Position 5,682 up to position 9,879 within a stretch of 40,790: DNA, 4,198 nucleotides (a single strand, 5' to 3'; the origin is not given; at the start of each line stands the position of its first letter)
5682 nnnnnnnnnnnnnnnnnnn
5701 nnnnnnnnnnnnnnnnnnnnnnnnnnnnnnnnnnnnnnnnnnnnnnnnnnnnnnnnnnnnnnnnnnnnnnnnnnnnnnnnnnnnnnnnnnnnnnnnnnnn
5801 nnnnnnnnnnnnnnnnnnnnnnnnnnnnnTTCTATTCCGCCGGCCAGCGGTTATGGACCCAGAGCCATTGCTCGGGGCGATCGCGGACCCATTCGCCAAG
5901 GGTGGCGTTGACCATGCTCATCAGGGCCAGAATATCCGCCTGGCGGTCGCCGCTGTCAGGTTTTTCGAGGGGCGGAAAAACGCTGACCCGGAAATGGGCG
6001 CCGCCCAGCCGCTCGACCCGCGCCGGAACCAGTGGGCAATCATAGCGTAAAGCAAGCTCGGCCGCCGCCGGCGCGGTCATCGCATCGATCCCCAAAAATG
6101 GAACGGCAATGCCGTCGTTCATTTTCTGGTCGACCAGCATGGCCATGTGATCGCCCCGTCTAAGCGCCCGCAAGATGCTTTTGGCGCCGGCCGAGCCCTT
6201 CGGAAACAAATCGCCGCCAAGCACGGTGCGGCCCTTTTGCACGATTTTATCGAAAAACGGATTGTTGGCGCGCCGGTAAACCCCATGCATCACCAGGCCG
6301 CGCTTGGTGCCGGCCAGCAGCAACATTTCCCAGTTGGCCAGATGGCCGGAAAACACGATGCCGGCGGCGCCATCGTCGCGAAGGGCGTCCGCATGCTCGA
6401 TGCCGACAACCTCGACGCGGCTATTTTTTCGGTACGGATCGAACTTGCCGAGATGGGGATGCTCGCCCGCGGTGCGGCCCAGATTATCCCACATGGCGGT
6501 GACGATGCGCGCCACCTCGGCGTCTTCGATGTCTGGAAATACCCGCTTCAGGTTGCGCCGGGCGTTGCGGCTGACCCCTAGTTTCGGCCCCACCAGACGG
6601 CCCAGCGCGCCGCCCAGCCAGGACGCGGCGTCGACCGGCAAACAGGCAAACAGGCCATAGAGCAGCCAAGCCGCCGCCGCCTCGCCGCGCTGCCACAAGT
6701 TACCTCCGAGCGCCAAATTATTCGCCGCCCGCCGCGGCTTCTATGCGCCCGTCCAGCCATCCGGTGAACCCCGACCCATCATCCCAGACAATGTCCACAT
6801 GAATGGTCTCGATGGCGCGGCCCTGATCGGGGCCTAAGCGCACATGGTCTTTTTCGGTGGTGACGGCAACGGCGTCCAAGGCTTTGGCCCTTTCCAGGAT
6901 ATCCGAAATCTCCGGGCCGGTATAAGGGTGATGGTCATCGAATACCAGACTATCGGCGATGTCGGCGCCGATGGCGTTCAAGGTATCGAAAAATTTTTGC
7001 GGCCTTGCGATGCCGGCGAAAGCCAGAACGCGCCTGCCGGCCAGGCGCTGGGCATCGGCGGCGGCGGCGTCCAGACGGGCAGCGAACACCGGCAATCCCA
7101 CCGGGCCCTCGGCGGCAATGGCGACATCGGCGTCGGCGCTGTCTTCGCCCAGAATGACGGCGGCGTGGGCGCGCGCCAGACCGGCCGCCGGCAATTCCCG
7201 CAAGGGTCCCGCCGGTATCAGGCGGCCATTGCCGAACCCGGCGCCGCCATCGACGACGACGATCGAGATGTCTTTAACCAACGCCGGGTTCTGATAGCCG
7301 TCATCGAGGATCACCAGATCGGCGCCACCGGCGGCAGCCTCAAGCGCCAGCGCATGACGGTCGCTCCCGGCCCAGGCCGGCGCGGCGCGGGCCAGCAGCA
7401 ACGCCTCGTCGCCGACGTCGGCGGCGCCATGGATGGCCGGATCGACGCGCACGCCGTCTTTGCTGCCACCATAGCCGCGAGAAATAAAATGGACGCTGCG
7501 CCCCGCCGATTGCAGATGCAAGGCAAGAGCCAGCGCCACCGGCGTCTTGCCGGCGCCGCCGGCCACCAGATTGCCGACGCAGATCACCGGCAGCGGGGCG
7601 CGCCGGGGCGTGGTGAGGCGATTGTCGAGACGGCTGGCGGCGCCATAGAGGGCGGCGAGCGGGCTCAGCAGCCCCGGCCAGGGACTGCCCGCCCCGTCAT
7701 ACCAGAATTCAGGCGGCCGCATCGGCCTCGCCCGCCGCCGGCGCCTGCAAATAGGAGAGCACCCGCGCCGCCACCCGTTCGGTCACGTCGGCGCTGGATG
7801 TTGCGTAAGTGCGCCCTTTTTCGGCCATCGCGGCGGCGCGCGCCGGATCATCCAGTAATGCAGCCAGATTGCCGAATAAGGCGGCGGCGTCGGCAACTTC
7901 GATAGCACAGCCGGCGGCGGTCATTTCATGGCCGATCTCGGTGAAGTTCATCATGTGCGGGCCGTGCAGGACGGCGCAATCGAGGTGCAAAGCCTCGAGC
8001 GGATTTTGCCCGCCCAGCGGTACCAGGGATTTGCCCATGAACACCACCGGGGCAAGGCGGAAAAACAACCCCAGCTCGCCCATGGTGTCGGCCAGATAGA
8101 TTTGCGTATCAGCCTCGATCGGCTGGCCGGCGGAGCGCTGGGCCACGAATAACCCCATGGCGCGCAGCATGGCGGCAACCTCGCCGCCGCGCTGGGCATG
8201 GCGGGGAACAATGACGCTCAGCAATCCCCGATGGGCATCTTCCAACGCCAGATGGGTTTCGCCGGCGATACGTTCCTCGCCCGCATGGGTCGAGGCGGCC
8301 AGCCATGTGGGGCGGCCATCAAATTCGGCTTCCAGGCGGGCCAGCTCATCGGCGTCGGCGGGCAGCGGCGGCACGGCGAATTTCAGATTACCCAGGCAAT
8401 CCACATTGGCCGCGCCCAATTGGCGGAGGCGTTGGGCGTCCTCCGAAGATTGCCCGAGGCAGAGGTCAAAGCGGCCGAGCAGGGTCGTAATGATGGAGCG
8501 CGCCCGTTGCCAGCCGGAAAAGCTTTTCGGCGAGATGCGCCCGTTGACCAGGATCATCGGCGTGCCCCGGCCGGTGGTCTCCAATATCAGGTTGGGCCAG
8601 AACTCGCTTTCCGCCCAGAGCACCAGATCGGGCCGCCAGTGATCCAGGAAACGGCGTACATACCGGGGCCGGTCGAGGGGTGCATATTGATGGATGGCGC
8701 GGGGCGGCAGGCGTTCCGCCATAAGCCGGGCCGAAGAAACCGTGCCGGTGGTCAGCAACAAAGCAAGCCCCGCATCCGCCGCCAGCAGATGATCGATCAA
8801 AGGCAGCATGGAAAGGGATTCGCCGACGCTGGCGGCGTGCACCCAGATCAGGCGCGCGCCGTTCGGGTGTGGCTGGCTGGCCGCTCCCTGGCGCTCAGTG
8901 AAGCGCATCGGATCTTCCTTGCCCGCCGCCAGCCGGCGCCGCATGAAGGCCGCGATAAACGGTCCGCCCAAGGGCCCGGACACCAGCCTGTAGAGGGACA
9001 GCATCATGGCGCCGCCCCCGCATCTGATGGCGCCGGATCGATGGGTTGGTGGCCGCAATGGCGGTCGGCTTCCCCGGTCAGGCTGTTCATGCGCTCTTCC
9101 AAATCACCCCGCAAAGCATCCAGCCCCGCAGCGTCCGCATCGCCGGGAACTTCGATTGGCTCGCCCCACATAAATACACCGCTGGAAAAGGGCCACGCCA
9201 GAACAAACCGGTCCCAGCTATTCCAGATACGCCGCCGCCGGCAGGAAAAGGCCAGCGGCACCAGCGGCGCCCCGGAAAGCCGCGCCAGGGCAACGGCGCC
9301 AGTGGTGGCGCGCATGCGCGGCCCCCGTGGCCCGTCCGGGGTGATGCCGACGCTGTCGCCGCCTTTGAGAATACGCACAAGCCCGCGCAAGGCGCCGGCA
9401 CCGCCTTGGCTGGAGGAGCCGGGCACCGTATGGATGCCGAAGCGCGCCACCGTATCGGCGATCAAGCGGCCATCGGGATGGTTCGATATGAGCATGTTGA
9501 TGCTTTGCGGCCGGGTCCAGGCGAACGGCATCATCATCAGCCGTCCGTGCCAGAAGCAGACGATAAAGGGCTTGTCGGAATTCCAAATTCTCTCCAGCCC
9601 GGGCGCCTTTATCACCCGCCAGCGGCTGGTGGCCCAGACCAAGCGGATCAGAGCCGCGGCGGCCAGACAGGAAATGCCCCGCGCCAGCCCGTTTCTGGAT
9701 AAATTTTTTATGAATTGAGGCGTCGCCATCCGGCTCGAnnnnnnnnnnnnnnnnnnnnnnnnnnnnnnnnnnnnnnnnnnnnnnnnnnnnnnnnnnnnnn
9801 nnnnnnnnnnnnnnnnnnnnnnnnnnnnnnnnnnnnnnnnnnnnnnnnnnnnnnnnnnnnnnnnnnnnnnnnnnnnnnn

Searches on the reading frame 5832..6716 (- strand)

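Call 39: search_protein_families(library=pfam, proteins=[window:5832-6716:-], max_evalue=0.00001)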
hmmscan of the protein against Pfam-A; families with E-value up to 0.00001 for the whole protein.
window:5832-6716:- (294 aa): 1 family
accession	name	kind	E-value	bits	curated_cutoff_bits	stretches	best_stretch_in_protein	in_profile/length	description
PF03279.18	Lip_A_acyltrans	-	8.5e-55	186.5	22.3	1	22-291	25-293/295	Bacterial lipid A biosynthesis acyltransferase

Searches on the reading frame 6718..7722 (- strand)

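Call 39: search_protein_families(library=pfam, proteins=[window:6718-7722:-], max_evalue=0.00001)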
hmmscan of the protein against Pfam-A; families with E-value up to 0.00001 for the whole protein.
window:6718-7722:- (334 aa): 1 family
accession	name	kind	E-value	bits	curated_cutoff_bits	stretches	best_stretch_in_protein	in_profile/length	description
PF02606.20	LpxK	-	3.1e-88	296.5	27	1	18-326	4-326/328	Tetraacyldisaccharide-1-P 4'-kinase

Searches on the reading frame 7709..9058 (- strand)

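Call 39: search_protein_families(library=pfam, proteins=[window:7709-9058:-], max_evalue=0.00001)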
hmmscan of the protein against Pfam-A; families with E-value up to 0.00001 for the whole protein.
window:7709-9058:- (449 aa): 1 family
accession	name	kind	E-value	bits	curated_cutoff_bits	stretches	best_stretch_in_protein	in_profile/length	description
PF04413.22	Glycos_transf_N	-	3.2e-60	203.2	23.9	1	52-228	2-178/179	3-Deoxy-D-manno-octulosonic-acid transferase (kdotransferase)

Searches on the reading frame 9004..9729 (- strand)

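Call 54: search_protein_families(library=pfam, proteins=[window:9004-9729:-], max_evalue=0.00001)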
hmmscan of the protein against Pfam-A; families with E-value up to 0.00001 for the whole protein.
window:9004-9729:- (241 aa): 1 family
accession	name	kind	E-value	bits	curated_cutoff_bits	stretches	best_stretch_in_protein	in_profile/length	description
PF04028.18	DUF374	-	1.3e-25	89.2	26.8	1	71-138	2-69/69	Domain of unknown function (DUF374)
